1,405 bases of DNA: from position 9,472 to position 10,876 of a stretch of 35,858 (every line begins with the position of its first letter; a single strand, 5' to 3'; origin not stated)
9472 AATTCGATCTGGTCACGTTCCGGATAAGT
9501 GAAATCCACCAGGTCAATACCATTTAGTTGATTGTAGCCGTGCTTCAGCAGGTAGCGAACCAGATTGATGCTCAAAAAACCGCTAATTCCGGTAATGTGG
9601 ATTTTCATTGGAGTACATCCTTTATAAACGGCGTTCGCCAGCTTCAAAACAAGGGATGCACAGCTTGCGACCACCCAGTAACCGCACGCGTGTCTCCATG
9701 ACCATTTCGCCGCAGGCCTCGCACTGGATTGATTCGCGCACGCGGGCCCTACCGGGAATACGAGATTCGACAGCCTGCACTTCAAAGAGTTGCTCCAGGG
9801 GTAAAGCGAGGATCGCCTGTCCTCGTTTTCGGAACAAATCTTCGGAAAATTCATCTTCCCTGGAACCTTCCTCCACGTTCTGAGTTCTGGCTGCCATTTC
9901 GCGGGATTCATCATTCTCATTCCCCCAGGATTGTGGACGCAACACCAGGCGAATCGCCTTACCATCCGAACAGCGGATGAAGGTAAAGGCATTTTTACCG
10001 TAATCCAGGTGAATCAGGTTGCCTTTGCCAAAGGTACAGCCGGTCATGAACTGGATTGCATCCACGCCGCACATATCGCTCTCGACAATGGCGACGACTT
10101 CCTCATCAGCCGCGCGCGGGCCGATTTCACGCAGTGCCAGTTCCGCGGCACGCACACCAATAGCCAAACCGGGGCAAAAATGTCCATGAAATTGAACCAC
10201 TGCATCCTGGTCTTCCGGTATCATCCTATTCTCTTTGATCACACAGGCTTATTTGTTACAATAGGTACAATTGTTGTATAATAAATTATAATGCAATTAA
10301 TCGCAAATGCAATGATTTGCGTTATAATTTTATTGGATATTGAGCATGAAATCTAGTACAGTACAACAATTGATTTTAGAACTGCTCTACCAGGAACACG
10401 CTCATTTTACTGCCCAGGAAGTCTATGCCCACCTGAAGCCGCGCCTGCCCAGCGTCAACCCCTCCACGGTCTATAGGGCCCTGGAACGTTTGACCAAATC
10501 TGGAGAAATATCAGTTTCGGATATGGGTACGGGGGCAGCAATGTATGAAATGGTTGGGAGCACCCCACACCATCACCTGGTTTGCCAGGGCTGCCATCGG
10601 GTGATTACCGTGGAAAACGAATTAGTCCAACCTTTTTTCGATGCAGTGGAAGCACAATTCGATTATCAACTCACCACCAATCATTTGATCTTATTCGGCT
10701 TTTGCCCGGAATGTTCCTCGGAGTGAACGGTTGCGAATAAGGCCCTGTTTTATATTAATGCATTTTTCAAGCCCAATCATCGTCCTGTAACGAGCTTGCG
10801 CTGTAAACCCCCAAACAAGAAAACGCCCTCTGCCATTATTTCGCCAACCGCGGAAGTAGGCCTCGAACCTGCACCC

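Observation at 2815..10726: Fur-controlled metal/corrinoid-type ABC importer operon with unusual companions (FwdE-like, TsaA-like, epimerase, O-methyltransferase, Zn-ribbon HTH)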

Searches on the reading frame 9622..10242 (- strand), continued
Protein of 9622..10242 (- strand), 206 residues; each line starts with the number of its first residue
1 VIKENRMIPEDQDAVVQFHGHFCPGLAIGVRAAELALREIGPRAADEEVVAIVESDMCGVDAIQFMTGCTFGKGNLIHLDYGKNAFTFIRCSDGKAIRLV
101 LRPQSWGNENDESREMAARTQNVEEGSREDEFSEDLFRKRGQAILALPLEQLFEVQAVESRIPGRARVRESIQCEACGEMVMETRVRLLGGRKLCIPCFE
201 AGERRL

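Call 95: search_protein_families(library=pfam, proteins=[L009:5931-6860:+, L009:7369-7773:+, L009:7764-8123:+, L009:8171-9070:+, L009:9194-9943:+, L072:5970-6614:+, L072:6636-7136:+, L041:7924-9687:+, L041:10721-11398:+, L010:1052-1384:+], max_evalue=0.001)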
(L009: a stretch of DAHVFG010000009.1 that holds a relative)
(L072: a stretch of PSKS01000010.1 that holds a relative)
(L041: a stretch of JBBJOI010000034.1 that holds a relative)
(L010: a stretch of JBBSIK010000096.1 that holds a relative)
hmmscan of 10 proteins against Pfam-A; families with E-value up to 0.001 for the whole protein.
L009:5931-6860:+ (310 aa): 3 families
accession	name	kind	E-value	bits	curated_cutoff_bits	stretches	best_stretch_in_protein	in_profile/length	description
PF01106.22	NifU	-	1.3e-21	76.9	27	1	109-170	4-66/67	NifU-like domain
PF00355.32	Rieske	-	5e-13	49.2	20.3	1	207-279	4-76/88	Rieske [2Fe-2S] domain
PF13806.12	Rieske_2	-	4.9e-11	42.9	27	1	205-300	2-103/104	Rieske-like [2Fe-2S] domain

L009:7369-7773:+ (135 aa): 0 families

L009:7764-8123:+ (120 aa): 3 families
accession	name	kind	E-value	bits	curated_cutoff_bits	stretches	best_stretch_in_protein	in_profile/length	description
PF01381.28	HTH_3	-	6.9e-13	48.9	23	1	27-71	1-45/55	Helix-turn-helix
PF12844.13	HTH_19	-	6.8e-08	32.8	30.2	1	25-92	2-62/64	Helix-turn-helix domain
PF13560.12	HTH_31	-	2.1e-07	31.6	27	1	26-67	5-47/64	Helix-turn-helix domain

L009:8171-9070:+ (300 aa): 8 families
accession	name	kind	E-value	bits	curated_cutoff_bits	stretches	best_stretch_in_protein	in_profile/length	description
PF01656.29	CbiA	-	2e-18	67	25.4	1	43-275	3-124/125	CobQ/CobB/MinD/ParA nucleotide binding domain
PF10609.15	ParA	-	3.6e-12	46.7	27.1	1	44-91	9-57/246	NUBPL iron-transfer P-loop NTPase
PF13614.12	AAA_31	-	4.3e-12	46.8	27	1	44-210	6-154/177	AAA domain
PF00142.24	Fer4_NifH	-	1.5e-10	41.5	25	1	40-76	1-37/271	4Fe-4S iron sulfur cluster binding proteins, NifH/frxC family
PF02374.21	ArsA_ATPase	-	7.5e-07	29.1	24.3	1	42-85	4-47/305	Anion-transporting ATPase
PF06564.18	CBP_BcsQ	-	4.3e-05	23.6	21.3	1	45-92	7-55/234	Cellulose biosynthesis protein BcsQ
PF13191.12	AAA_16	-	0.00012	23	32.6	1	33-125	20-124/167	AAA ATPase domain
PF03308.22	MeaB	-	0.00081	18.9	23.1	0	34-77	28-73/273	Methylmalonyl Co-A mutase-associated GTPase MeaB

L009:9194-9943:+ (250 aa): 1 family
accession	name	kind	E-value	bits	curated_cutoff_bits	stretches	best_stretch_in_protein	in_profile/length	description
PF09819.14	ABC_cobalt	-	1.2e-16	61.4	25.2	1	36-145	4-118/121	ABC-type cobalt transport system, permease component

L072:5970-6614:+ (215 aa): 0 families

L072:6636-7136:+ (167 aa): 0 families

L041:7924-9687:+ (588 aa): 0 families

L041:10721-11398:+ (226 aa): 0 families

L010:1052-1384:+ (111 aa): 0 families

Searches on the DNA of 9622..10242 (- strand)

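Call 106: search_rna_families(sources=[L045, L046, L053, L055, L056, L059, L064, L066, L067], threshold=gathering)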
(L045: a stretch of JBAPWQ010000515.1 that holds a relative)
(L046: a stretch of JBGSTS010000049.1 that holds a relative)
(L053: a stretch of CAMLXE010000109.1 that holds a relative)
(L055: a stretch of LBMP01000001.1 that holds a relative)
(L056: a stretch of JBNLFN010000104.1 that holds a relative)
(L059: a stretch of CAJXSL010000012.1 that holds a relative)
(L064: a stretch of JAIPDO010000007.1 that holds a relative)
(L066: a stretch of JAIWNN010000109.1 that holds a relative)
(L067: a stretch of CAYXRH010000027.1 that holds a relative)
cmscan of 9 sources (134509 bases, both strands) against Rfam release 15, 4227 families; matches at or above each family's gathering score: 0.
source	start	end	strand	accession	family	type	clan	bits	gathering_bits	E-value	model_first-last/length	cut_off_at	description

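Call 107: search_rna_families(sources=[L070, L071, L076, L079, L109, L099, L129, L131], threshold=gathering)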
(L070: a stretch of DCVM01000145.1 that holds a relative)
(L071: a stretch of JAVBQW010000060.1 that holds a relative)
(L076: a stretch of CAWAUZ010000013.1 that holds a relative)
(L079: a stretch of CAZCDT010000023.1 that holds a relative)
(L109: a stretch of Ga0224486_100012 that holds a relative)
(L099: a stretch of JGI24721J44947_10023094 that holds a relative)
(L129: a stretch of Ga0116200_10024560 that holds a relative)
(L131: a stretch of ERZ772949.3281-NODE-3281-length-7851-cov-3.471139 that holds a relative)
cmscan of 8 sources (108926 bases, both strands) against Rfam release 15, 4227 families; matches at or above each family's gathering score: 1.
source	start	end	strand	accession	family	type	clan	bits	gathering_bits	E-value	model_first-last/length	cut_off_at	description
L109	4367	4457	-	RF01852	tRNA-Sec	Gene; tRNA;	CL00001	76.2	47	1.2e-13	1-91/91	no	Selenocysteine transfer RNA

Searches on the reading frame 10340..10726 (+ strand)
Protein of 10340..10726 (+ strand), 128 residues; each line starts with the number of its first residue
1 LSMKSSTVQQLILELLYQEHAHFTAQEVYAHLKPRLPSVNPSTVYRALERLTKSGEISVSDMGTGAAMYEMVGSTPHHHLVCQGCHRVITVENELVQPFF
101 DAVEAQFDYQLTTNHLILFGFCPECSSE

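Call 4: search_protein_families(library=pfam, proteins=[window:10340-10726:+], max_evalue=0.01)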
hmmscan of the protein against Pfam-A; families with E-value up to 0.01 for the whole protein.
window:10340-10726:+ (128 aa): 5 families
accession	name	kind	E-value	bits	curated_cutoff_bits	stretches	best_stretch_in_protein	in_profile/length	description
PF01475.25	FUR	-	5.2e-21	75.5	23.1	1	3-117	4-119/121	Ferric uptake regulator family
PF13565.12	HTH_32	-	0.0021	19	33.7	1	7-48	32-73/73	Homeodomain-like domain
PF08279.18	HTH_11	-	0.0038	17.5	25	0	9-55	2-43/55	HTH domain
PF03965.22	Penicillinase_R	-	0.0049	17.6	22.6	1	7-63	3-57/115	Penicillinase repressor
PF07106.19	TBPIP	-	0.0073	16.6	22.8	1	9-61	3-52/62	TBPIP/Hop2 winged helix domain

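Call 5: search_protein_families(library=ncbifam, proteins=[window:10340-10726:+], max_evalue=0.01)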
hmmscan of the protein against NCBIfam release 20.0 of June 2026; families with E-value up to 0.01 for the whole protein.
window:10340-10726:+ (128 aa): 9 families
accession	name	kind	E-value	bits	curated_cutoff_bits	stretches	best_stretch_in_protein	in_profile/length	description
NF051892.1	TransRegFurBacil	equivalog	5.3e-19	68.7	220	1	12-127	27-145/149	ferric iron uptake transcriptional regulator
NF052545.1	TransRegPerRClab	equivalog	6.3e-19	68.3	180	1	11-127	21-136/138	transcriptional regulator PerR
NF047406.1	TransRegPerRTherm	equivalog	1.8e-16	60.6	200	1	1-127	1-127/130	manganese-dependent transcriptional regulator PerR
NF006999.0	PRK09462.1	equivalog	8e-16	57.9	146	1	11-124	21-135/148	ferric iron uptake transcriptional regulator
NF051891.1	TransRegFurHelico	equivalog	4.3e-15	55.9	200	1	2-127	22-147/148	ferric iron uptake transcriptional regulator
NF047462.1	FUR_perox_PerRA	exception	2.1e-07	31.5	200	1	6-105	19-120/142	peroxide-responsive transcriptional repressor PerRA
NF008646.0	PRK11639.1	equivalog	3.7e-07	30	167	1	12-126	31-147/171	zinc uptake transcriptional repressor Zur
NF045677.1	FeRespRegIrr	equivalog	2.5e-05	24.3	170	1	10-95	15-101/127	Fur family transcriptional regulator Irr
NF045678.1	TransRegIrrA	equivalog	6e-05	23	150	1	9-95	23-110/138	iron response transcriptional regulator IrrA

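Call 44: search_solved_structures(query=window:10340-10726:+, max_evalue=0.001)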
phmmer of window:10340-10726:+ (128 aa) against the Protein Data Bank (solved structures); distinct sequences matched with E-value up to 0.001: 22.
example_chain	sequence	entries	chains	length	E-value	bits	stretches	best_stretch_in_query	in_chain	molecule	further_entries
6d57_A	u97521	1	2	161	1e-16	64.8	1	5-127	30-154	Ferric uptake regulation protein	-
4ets_A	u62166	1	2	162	1e-16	64.8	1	5-127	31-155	Ferric uptake regulation protein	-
3mwm_A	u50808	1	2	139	1.4e-16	64.3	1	9-126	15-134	Putative metal uptake regulation protein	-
7vo0_G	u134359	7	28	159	2.7e-16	63.4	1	9-126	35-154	Putative metal uptake regulation protein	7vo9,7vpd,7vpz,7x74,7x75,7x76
3eyy_A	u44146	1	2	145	5.1e-16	62.5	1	8-126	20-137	Putative iron uptake regulatory protein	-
9ire_A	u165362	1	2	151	8e-14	55.4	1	12-126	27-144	Ferric uptake regulation protein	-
2o03_A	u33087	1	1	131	2.4e-13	53.9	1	8-127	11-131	probable Zinc uptake regulation protein FurB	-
2w57_A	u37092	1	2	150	6.9e-13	52.4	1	9-123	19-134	FERRIC UPTAKE REGULATION PROTEIN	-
2fe3_A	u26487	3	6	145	3.5e-12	50.1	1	9-127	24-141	Peroxide operon regulator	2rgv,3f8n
8j6w_A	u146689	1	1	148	9e-12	48.8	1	9-124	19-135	Ferric uptake regulation protein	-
2xig_A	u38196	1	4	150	1e-11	48.6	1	3-126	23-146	FERRIC UPTAKE REGULATION PROTEIN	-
4i7h_A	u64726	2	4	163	9.3e-11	45.5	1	8-127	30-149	peroxide stress sensing regulator | Peroxide stress regulator PerR, FUR family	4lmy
7ne9_AAA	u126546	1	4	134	3.5e-08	37.2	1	9-126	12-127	Ferric uptake regulator family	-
4ray_A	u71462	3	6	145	7.7e-08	36.1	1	3-121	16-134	DNA-binding transcriptional dual regulator of siderophore biosynthesis and transport(Fur f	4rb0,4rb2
4raz_A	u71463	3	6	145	1.6e-07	35.1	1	6-121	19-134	DNA-binding transcriptional dual regulator of siderophore biosynthesis and transport(Fur f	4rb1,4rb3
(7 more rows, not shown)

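Call 73: search_solved_structures(query=window:10340-10726:+, max_evalue=1e-15, show_alignments=5)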
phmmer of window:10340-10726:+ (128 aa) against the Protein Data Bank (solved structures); distinct sequences matched with E-value up to 1e-15: 5.
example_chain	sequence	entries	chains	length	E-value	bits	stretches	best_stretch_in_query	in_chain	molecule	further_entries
6d57_A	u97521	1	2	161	1e-16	64.8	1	5-127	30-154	Ferric uptake regulation protein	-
4ets_A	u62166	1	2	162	1e-16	64.8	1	5-127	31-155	Ferric uptake regulation protein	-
3mwm_A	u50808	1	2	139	1.4e-16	64.3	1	9-126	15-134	Putative metal uptake regulation protein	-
7vo0_G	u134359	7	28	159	2.7e-16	63.4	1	9-126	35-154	Putative metal uptake regulation protein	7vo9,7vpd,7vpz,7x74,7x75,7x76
3eyy_A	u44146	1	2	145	5.1e-16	62.5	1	8-126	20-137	Putative iron uptake regulatory protein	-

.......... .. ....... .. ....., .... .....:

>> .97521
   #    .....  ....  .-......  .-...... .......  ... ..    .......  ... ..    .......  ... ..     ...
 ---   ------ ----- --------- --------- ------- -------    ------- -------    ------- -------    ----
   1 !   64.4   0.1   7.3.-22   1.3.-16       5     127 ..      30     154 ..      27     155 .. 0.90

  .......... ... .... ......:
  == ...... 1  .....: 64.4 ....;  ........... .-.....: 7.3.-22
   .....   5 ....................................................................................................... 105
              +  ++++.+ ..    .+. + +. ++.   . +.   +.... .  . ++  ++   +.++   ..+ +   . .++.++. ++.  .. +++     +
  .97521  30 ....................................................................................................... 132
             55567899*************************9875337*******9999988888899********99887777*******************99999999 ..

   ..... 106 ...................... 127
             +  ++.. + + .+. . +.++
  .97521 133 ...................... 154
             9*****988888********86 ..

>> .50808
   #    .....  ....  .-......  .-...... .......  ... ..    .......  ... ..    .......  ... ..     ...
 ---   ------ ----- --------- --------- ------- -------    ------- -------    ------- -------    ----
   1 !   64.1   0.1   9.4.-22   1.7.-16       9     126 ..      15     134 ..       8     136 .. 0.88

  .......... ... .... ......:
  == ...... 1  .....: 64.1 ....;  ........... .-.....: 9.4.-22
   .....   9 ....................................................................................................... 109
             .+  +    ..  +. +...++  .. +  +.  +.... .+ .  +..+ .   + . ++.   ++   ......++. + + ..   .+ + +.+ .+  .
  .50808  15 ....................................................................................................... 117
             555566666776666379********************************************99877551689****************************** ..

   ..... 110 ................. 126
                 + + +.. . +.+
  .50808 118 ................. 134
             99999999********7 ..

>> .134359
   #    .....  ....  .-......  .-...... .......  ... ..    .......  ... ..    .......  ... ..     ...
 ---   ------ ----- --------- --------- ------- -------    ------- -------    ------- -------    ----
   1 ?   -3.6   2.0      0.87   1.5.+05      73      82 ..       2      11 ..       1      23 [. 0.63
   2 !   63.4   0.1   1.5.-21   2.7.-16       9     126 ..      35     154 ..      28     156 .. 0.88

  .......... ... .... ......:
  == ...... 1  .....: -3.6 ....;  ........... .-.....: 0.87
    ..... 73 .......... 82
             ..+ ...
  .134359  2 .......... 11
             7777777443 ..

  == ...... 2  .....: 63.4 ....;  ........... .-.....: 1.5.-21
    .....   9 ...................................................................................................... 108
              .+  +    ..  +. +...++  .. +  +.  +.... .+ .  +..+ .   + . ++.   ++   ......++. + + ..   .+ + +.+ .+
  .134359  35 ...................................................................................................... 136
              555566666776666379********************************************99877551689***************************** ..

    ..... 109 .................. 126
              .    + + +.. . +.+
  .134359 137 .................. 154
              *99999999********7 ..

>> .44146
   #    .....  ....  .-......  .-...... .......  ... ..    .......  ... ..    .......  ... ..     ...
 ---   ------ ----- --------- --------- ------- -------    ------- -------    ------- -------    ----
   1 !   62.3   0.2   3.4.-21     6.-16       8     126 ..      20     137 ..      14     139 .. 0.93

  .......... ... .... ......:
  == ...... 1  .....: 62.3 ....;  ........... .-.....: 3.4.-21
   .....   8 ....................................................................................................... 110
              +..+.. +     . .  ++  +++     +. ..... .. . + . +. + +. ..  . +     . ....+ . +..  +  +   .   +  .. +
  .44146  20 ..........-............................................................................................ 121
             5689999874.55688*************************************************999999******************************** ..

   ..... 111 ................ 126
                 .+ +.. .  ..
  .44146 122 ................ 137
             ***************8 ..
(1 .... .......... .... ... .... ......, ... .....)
